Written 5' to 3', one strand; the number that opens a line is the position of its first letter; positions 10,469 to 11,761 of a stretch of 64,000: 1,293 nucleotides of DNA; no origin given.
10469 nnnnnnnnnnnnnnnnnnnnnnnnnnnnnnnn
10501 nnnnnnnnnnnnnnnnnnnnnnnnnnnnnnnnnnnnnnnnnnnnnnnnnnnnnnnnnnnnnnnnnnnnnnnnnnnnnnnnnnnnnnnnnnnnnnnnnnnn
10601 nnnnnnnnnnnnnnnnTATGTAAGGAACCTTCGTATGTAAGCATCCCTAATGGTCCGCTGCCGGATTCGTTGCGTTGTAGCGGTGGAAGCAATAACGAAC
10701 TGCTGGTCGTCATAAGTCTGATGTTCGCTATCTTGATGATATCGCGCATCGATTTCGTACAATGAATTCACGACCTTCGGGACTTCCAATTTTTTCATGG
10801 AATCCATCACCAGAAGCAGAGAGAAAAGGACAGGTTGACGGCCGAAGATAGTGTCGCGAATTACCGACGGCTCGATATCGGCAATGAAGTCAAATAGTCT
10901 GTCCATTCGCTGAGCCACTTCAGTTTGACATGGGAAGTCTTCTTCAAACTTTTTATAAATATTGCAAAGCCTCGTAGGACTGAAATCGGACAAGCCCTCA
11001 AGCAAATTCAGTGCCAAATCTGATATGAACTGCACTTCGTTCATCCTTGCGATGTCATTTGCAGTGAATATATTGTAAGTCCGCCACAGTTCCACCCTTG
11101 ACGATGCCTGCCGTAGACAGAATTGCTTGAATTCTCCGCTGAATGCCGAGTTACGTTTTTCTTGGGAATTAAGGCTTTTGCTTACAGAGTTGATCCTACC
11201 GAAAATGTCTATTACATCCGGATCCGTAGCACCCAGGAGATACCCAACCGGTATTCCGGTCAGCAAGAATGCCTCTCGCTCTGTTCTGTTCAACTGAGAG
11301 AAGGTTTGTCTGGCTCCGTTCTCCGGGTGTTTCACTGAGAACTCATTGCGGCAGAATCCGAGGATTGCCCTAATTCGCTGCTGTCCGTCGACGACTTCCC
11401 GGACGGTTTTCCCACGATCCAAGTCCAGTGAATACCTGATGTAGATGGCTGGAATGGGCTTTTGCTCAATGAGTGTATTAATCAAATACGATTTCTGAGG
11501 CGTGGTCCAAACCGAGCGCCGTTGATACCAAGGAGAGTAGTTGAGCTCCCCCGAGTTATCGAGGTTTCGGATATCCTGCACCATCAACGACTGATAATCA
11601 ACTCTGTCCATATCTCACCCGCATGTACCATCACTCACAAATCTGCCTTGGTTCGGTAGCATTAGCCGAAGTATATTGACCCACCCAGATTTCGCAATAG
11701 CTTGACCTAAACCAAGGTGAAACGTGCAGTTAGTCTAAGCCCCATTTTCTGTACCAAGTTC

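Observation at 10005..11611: Translationally coupled DUF262 + HEPN two-gene module in an AT-richer islet at a tRNA 3' end (candidate novel defence system)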

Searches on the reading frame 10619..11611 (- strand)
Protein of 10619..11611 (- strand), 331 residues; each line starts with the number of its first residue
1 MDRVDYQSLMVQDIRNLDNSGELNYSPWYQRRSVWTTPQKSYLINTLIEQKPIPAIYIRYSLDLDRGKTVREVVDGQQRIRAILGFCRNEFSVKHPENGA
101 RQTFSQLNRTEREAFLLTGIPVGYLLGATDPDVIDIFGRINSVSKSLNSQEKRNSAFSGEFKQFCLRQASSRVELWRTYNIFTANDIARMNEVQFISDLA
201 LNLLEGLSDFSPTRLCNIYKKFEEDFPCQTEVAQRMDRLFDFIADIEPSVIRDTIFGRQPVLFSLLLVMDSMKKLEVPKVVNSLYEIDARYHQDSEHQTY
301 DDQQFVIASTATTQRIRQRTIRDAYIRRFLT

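Call 4: search_protein_families(library=pfam, proteins=[window:10619-11611:-], max_evalue=1)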
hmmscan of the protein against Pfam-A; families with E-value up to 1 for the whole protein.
window:10619-11611:- (331 aa): 1 family
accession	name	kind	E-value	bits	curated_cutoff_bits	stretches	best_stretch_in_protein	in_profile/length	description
PF03235.19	GmrSD_N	-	6.8e-19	69.2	33.2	1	20-157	10-198/199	GmrSD restriction endonuclease, N-terminal domain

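Call 5: search_protein_families(library=padloc, proteins=[window:10619-11611:-], max_evalue=1)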
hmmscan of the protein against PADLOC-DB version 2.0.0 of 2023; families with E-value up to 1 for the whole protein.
window:10619-11611:- (331 aa): 3 families
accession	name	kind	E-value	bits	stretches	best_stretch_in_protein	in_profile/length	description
PDLC03877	NsnA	-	2.2e-28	97.6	1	8-209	50-249/385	-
PDLC04027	PD-T4-2_A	-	2.1e-20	71.1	2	12-89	41-114/363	-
PDLC03418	REase_II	-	6.3e-11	40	1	22-162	31-163/372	Type II restriction enzyme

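Call 6: search_protein_families(library=ncbifam, proteins=[window:10619-11611:-], max_evalue=1)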
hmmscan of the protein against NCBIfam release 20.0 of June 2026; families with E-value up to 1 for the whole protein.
window:10619-11611:- (331 aa): 0 families

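Call 45: search_dna_similar(query=window:10619-11611:-, collection=plasmids, mode=protein, max_evalue=0.00001, max_rows=40)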
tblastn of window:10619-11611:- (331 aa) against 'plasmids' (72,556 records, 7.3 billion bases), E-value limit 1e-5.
Records with a match: 146; places in all: 149; records where one place covers at least 80% of the query: 3.
Best place of each record, by identity: <60% 146.
By first word of the organism name: Klebsiella 26; Escherichia 17; Salmonella 10; Rhizobium 7; Rhodococcus 6; Acinetobacter 6; Bacillus 5; Burkholderia 4; Sinorhizobium 3; Campylobacter 3; and 50 more.
By predicted mobility (MOB-suite, as given by PLSDB): conjugative 71; non-mobilizable 51; mobilizable 24.
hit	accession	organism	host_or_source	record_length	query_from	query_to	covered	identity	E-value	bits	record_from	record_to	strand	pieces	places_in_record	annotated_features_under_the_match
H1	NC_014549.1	Glutamicibacter arilaitensis Re117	-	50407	1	280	85%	33.8%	3e-37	149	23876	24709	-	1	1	DUF262 domain-containing protein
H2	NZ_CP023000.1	Rhizobium sp. 11515TR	Cell culture,agricultural soil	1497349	1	266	80%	34.4%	1e-40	158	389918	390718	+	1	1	record has no annotation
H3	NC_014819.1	Asticcacaulis excentricus CB 48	pond water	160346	11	274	80%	30.5%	3e-28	122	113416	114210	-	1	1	DUF262 domain-containing protein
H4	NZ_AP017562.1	Pseudanabaena sp. ABRG5-3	-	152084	1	241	73%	31.7%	9e-22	103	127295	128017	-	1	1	DUF262 domain-containing protein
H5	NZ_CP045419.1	Pseudoalteromonas sp. THAF3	pure culture,Surface of a polyethylene ...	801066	1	269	81%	28.4%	1e-22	105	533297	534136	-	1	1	DUF262 domain-containing protein | hypothetical protein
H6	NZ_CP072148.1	Rhizobium sp. K1/93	Himalayan blackberry,cell culture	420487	7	224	66%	32.6%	5e-25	112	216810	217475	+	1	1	DUF262 domain-containing protein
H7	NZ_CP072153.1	Rhizobium sp. K15/93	Himalayan blackberry,cell culture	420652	7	224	66%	32.6%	5e-25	112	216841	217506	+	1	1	DUF262 domain-containing protein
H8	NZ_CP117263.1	Rhizobium tumorigenes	Rubus sp.,pure bacterial culture,Aerial ...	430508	7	224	66%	32.6%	5e-25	112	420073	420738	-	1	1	DUF262 domain-containing protein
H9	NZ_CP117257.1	Rhizobium tumorigenes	Rubus sp.,pure bacterial culture,Aerial ...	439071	7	224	66%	32.6%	6e-25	112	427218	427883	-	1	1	DUF262 domain-containing protein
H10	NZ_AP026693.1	Rhodococcus qingshengii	cruid oil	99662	5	266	79%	26.4%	2e-19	96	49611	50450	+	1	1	DUF262 domain-containing protein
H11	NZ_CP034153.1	Rhodococcus sp. NJ-530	Antarctic sea ice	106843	5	266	79%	26.4%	2e-19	96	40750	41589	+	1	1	DUF262 domain-containing protein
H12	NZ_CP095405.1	Rhodococcus opacus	Whole organism,nitrophenolics and ...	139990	5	266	79%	26.1%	1e-18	94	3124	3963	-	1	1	DUF262 domain-containing protein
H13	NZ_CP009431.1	Sphingopyxis macrogoltabida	soil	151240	11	219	63%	32.5%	2e-24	111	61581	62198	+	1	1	DUF262 domain-containing protein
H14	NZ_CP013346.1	Sphingopyxis macrogoltabida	whole organism,activated sludge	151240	11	219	63%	32.5%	2e-24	111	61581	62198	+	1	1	DUF262 domain-containing protein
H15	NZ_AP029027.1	Asticcacaulis sp. DW145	Lemna minor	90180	11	209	60%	33.3%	9e-23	106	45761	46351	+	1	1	DUF262 domain-containing protein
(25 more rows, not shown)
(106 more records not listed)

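Call 46: get_annotated_region(hit=H1, flank=3000)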
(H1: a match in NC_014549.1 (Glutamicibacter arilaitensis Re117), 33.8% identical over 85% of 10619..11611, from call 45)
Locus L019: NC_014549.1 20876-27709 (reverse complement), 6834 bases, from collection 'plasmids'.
description: Glutamicibacter arilaitensis Re117 plasmid pRE117-1, complete sequence
organism: Glutamicibacter arilaitensis Re117 (NCBI taxid 861360)
taxonomy: Bacteria; Actinomycetota; Actinomycetes; Micrococcales; Micrococcaceae; Glutamicibacter; Glutamicibacter arilaitensis; Glutamicibacter arilaitensis Re117
host: -; source: -; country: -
typing (MOB-suite, as given by PLSDB): conjugative; replicon rep_cluster_1578; relaxase MOBP; mating-pair formation MPF_T
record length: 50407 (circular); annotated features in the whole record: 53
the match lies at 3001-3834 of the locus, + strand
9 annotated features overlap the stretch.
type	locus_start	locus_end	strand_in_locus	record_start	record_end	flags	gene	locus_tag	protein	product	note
CDS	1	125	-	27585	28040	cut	mobC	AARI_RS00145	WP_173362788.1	plasmid mobilization relaxosome protein MobC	-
CDS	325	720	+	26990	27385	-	-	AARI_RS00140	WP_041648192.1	hypothetical protein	-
CDS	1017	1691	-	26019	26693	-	-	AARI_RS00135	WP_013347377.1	recombinase family protein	GO:0006310 - DNA recombination [Evidence IEA]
CDS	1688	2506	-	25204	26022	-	-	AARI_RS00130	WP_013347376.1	Fic family protein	-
CDS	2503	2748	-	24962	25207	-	-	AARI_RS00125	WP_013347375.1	antitoxin VbhA family protein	-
CDS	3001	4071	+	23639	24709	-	-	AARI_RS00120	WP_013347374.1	DUF262 domain-containing protein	-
CDS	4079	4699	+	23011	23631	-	-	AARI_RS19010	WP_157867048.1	hypothetical protein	-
CDS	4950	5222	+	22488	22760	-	-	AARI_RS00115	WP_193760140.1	hypothetical protein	-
CDS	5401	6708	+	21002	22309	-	-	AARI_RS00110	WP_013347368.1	ISL3-like element ISAar19 family transposase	GO:0006313 - DNA transposition [Evidence IEA]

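Call 47: get_annotated_region(hit=H3, flank=3000)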
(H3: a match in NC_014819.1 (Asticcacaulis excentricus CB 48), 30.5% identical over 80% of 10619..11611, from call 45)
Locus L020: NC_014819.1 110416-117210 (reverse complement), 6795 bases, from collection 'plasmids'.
description: Asticcacaulis excentricus CB 48 plasmid pASTEX02, complete sequence
organism: Asticcacaulis excentricus CB 48 (NCBI taxid 573065)
taxonomy: Bacteria; Pseudomonadota; Alphaproteobacteria; Caulobacterales; Caulobacteraceae; Asticcacaulis; Asticcacaulis excentricus; Asticcacaulis excentricus CB 48
host: -; source: pond water; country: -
typing (MOB-suite, as given by PLSDB): conjugative; replicon rep_cluster_535; relaxase MOBF; mating-pair formation MPF_F
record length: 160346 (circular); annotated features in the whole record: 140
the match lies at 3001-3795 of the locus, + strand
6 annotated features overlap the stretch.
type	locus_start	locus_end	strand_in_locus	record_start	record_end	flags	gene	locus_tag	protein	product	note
CDS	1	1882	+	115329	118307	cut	-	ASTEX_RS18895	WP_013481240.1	Tn3 family transposase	-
CDS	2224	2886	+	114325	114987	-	-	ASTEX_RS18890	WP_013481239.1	recombinase family protein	GO:0006310 - DNA recombination [Evidence IEA]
CDS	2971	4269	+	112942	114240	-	-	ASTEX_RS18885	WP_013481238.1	DUF262 domain-containing protein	-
CDS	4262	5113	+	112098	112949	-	-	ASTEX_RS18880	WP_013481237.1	protein kinase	GO:0006468 - protein phosphorylation [Evidence IEA]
CDS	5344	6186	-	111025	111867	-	-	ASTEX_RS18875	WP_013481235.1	phosphoadenosine phosphosulfate reductase family protein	-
CDS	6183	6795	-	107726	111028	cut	-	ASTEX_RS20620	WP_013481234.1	hypothetical protein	-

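Call 48: get_annotated_region(hit=H2, flank=3000)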
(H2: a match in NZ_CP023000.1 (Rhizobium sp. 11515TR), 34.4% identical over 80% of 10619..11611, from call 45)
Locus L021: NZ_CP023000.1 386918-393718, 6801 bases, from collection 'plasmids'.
description: Rhizobium sp. 11515TR strain 10195 plasmid p11515TR-B, complete sequence
organism: Rhizobium sp. 11515TR (NCBI taxid 2028343)
taxonomy: Bacteria; Pseudomonadota; Alphaproteobacteria; Hyphomicrobiales; Rhizobiaceae; Rhizobium; Rhizobium sp. 11515TR
host: -; source: Cell culture,agricultural soil; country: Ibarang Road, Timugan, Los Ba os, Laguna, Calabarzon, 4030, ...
typing (MOB-suite, as given by PLSDB): non-mobilizable
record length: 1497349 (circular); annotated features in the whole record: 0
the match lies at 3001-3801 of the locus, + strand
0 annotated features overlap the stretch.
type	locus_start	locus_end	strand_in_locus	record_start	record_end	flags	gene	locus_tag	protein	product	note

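Call 49: search_dna_similar(query=window:10619-11611:-, collection=plasmids, mode=protein, max_evalue=0.00001, max_rows=60, rows=spread)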
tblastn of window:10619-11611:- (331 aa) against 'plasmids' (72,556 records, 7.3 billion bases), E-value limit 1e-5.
Records with a match: 146; places in all: 149; records where one place covers at least 80% of the query: 3.
Best place of each record, by identity: <60% 146.
By first word of the organism name: Klebsiella 26; Escherichia 17; Salmonella 10; Rhizobium 7; Rhodococcus 6; Acinetobacter 6; Bacillus 5; Burkholderia 4; Sinorhizobium 3; Campylobacter 3; and 50 more.
By predicted mobility (MOB-suite, as given by PLSDB): conjugative 71; non-mobilizable 51; mobilizable 24.
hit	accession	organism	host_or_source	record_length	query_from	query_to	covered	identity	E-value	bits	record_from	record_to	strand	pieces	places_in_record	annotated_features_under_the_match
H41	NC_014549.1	Glutamicibacter arilaitensis Re117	-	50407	1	280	85%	33.8%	3e-37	149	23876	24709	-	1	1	DUF262 domain-containing protein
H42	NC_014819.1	Asticcacaulis excentricus CB 48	pond water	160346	11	274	80%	30.5%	3e-28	122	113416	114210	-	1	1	DUF262 domain-containing protein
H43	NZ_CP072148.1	Rhizobium sp. K1/93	Himalayan blackberry,cell culture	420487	7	224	66%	32.6%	5e-25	112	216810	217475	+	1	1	DUF262 domain-containing protein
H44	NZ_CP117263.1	Rhizobium tumorigenes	Rubus sp.,pure bacterial culture,Aerial ...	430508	7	224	66%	32.6%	5e-25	112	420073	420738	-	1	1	DUF262 domain-containing protein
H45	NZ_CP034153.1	Rhodococcus sp. NJ-530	Antarctic sea ice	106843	5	266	79%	26.4%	2e-19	96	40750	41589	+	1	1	DUF262 domain-containing protein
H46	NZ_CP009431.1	Sphingopyxis macrogoltabida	soil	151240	11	219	63%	32.5%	2e-24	111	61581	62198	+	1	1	DUF262 domain-containing protein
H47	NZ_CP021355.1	Rhodococcus oxybenzonivorans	river sediment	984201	25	252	69%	29.0%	2e-7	60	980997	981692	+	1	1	DUF262 domain-containing protein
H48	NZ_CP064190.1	Rhizobium sp. 007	Onobrychis viciifolia,cell culture,root ...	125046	18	206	57%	34.3%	8e-21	100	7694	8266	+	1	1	DUF262 domain-containing protein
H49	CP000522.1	Acinetobacter baumannii ATCC 17978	-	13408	11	183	52%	34.5%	4e-11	71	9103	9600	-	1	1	hypothetical protein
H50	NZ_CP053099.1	Acinetobacter baumannii ATCC 17978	Homo sapiens,cell culture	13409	11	183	52%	34.5%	4e-11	71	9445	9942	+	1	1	DUF262 domain-containing protein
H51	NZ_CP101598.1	Cronobacter dublinensis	Cereal-based food (noodle) for infant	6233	27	266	73%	24.4%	2e-13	78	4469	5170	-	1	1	DUF262 domain-containing protein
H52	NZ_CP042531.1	Klebsiella aerogenes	Homo sapiens,Whole organism,clinical ...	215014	5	162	48%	34.5%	2e-10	69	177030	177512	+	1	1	DUF262 domain-containing protein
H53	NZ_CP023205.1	Burkholderia glumae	Oryza sativa,Cell culture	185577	3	197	59%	27.0%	6e-7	59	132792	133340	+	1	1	DUF262 domain-containing protein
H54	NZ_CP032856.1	Bacillus subtilis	cell culture,Cheonggukjang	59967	35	246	64%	24.2%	1e-5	55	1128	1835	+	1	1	DUF262 domain-containing protein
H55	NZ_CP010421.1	Azotobacter chroococcum NCIMB 8003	cell culture,soil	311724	24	197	53%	29.1%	1e-9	67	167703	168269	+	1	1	DUF262 domain-containing protein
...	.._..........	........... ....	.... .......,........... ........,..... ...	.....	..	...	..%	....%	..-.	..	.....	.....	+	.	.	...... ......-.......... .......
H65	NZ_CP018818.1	Klebsiella pneumoniae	-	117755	1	181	55%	25.7%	1e-7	61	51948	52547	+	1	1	DUF262 domain-containing protein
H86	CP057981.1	Escherichia coli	culture,Pooled sheep faecal samples ...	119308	27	160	40%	31.8%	2e-8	63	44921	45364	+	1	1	DUF262 domain-containing protein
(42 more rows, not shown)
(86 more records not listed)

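Call 50: search_protein_families(library=pfam, proteins=[L019:4079-4699:+, L019:3001-4071:+], max_evalue=1)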
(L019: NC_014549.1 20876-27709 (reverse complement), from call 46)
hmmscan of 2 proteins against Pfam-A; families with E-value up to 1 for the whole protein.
L019:4079-4699:+ (206 aa): 1 family
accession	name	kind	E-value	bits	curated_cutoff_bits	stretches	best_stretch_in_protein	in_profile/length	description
PF10375.14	GRAB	-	0.54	10.5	26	0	115-138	26-49/49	GRAB domain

L019:3001-4071:+ (356 aa): 1 family
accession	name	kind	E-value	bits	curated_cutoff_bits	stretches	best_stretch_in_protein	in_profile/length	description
PF03235.19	GmrSD_N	-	2.2e-22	80.6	33.2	1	25-157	13-198/199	GmrSD restriction endonuclease, N-terminal domain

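Call 51: get_annotated_region(hit=H62, flank=2500)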
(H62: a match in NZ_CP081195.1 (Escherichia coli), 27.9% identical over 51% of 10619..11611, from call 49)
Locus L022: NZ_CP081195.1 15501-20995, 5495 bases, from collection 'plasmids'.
description: Escherichia coli strain EC1722-1 plasmid unnamed4, complete sequence
organism: Escherichia coli (NCBI taxid 562)
taxonomy: Bacteria; Pseudomonadota; Gammaproteobacteria; Enterobacterales; Enterobacteriaceae; Escherichia; Escherichia coli
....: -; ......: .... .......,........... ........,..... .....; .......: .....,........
typing (MOB-suite, as given by PLSDB): conjugative; replicon IncFIA,IncFIC; relaxase MOBF; mating-pair formation MPF_F
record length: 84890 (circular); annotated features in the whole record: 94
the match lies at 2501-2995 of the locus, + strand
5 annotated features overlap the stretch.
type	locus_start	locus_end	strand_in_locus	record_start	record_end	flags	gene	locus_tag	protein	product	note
CDS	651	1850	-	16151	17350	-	-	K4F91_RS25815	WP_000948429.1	IS91 family transposase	-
CDS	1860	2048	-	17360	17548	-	-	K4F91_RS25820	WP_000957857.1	hypothetical protein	-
CDS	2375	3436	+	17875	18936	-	-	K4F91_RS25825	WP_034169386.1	DUF262 domain-containing protein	-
CDS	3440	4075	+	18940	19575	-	-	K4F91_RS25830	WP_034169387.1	MAE_28990/MAE_18760 family HEPN-like nuclease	-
CDS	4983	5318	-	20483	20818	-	-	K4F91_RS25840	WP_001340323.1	hypothetical protein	-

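Call 52: get_annotated_region(hit=H86, flank=2500)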
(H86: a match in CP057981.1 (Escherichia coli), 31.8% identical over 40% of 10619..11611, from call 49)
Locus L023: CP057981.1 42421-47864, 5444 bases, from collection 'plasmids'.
description: Escherichia coli strain RHB06-C20 plasmid pRHB06-C20_2, complete sequence
organism: Escherichia coli (NCBI taxid 562)
taxonomy: Bacteria; Pseudomonadota; Gammaproteobacteria; Enterobacterales; Enterobacteriaceae; Escherichia; Escherichia coli
host: -; source: culture,Pooled sheep faecal samples collected from floor of farm; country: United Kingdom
typing (MOB-suite, as given by PLSDB): conjugative; replicon IncFIA,IncFIC; relaxase MOBF; mating-pair formation MPF_F
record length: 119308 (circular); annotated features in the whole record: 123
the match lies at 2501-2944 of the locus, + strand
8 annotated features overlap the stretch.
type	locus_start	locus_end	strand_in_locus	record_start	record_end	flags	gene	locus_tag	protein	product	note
CDS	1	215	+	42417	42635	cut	ccdA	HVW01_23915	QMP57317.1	type II toxin-antitoxin system antitoxin CcdA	-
CDS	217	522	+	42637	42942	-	ccdB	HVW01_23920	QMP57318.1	type II toxin-antitoxin system toxin CcdB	-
CDS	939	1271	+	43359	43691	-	-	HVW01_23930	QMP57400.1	CPBP family intramembrane metalloprotease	-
CDS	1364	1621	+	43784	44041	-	pemI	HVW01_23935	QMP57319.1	type II toxin-antitoxin system antitoxin PemI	-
CDS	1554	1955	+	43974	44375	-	pemK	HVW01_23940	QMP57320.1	type II toxin-antitoxin system toxin endoribonuclease PemK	-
CDS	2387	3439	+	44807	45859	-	-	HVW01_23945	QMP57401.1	DUF262 domain-containing protein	-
CDS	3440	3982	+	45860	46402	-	-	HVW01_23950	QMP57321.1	hypothetical protein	-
CDS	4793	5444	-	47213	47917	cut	-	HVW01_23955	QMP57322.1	helix-turn-helix domain-containing protein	-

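Call 53: get_annotated_region(hit=H65, flank=2500)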
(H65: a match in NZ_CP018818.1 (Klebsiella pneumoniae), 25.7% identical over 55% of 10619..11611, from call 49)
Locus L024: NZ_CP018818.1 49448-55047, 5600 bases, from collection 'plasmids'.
description: Klebsiella pneumoniae strain AR_0049 plasmid unitig_2, complete sequence
organism: Klebsiella pneumoniae (NCBI taxid 573)
taxonomy: Bacteria; Pseudomonadota; Gammaproteobacteria; Enterobacterales; Enterobacteriaceae; Klebsiella; Klebsiella pneumoniae
host: -; source: -; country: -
typing (MOB-suite, as given by PLSDB): non-mobilizable; replicon IncFIB,IncFII,rep_cluster_2183
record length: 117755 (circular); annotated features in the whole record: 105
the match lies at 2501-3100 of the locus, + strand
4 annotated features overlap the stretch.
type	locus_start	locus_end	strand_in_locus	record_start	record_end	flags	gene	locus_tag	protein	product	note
CDS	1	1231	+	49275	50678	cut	-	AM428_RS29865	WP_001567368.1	ISNCY-like element ISKpn21 family transposase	GO:0006313 - DNA transposition [Evidence IEA]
CDS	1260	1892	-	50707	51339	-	-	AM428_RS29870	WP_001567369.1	hypothetical protein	-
CDS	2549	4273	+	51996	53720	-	-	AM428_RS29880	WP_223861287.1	DUF262 domain-containing protein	-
CDS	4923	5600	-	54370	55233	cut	-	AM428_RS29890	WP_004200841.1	toll/interleukin-1 receptor domain-containing protein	-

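Call 54: search_protein_families(library=padloc, proteins=[L022:2375-3433:+, L022:3440-4072:+, L023:2387-3436:+, L023:3440-3979:+, L019:3001-4068:+, L019:4079-4696:+], max_evalue=0.01)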
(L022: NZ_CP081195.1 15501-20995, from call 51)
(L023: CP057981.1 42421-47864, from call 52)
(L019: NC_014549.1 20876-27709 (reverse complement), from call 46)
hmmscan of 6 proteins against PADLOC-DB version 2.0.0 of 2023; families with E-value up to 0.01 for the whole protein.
L022:2375-3433:+ (353 aa): 13 families
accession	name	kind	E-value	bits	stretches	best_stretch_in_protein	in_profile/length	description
PDLC03877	NsnA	-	1.4e-62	210.2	1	12-346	41-377/385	-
PDLC04027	PD-T4-2_A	-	8.1e-37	125.1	1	44-340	55-353/363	-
PDLC03418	REase_II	-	6.2e-12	43.3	1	40-180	31-164/372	Type II restriction enzyme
PDLC02792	SspE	-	8.2e-07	25.7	1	39-69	21-51/771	SspE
PDLC04154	HEC-06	-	1.5e-06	25.2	1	37-100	19-89/569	-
PDLC04155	HEC-06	-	1.1e-05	22.2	1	39-146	18-132/562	-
PDLC02786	SspE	-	6.2e-05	19.5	0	38-69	20-51/766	SspE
PDLC04151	HEC-05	-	8.5e-05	19.5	1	38-71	36-69/600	-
PDLC02690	Orf5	-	9e-05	19.5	1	39-100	6-76/531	Orf5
PDLC02687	Orf5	-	0.00011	19.2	1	39-101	15-84/543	Orf5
PDLC04157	HEC-06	-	0.00017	18.3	1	38-101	19-90/558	-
PDLC04709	PDC-M55C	-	0.00089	16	1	39-76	26-63/554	-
PDLC02790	SspE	-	0.0042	13.2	0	41-66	15-40/776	SspE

L022:3440-4072:+ (211 aa): 0 families

L023:2387-3436:+ (350 aa): 23 families
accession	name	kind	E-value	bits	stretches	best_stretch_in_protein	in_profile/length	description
PDLC03877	NsnA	-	2.6e-68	229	1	7-345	36-379/385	-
PDLC04027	PD-T4-2_A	-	4e-42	142.6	1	37-345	54-361/363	-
PDLC03418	REase_II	-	5.8e-13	46.7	1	29-190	27-165/372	Type II restriction enzyme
PDLC04151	HEC-05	-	9.5e-11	39.1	1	23-67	27-71/600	-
PDLC04150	HEC-05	-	5.7e-08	30.1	1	25-75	11-62/583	-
PDLC04709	PDC-M55C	-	1.2e-07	28.8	1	13-74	6-67/554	-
PDLC04157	HEC-06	-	1.6e-07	28.3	1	25-95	12-90/558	-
PDLC02792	SspE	-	4.7e-07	26.5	1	35-63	23-51/771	SspE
PDLC04154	HEC-06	-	3e-06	24.2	1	32-90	20-85/569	-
PDLC04155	HEC-06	-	3.5e-05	20.5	1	29-91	14-84/562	-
PDLC02687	Orf5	-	0.00014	18.7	1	32-90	14-79/543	Orf5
PDLC02783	SspE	-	0.00018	17.9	1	20-63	11-52/793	SspE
PDLC02686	Orf5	-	0.00023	17.8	1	31-89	16-88/566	Orf5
PDLC02695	Orf5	-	0.00028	17.4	0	17-57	3-41/601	Orf5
PDLC04036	PD-T4-4_B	-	0.00029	18.8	1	119-202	16-99/203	-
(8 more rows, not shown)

L023:3440-3979:+ (180 aa): 0 families

L019:3001-4068:+ (356 aa): 9 families
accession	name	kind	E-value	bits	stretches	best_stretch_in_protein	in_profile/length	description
PDLC03877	NsnA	-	7.5e-30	102.4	1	4-253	46-300/385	-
PDLC04027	PD-T4-2_A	-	3.3e-21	73.7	1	10-242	39-283/363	-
PDLC03418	REase_II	-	7.2e-12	43.1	1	23-166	32-167/372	Type II restriction enzyme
PDLC04151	HEC-05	-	3.9e-07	27.2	0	27-57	43-73/600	-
PDLC04150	HEC-05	-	0.00024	18.1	0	25-57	23-55/583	-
PDLC04709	PDC-M55C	-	0.00056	16.7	0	27-65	32-70/554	-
PDLC02701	Orf5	-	0.0016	15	0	126-242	218-325/596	Orf5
PDLC04152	HEC-05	-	0.0017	15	0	128-180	233-285/566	-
PDLC04154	HEC-06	-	0.0056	13.4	0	12-81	12-85/569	-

L019:4079-4696:+ (206 aa): 0 families
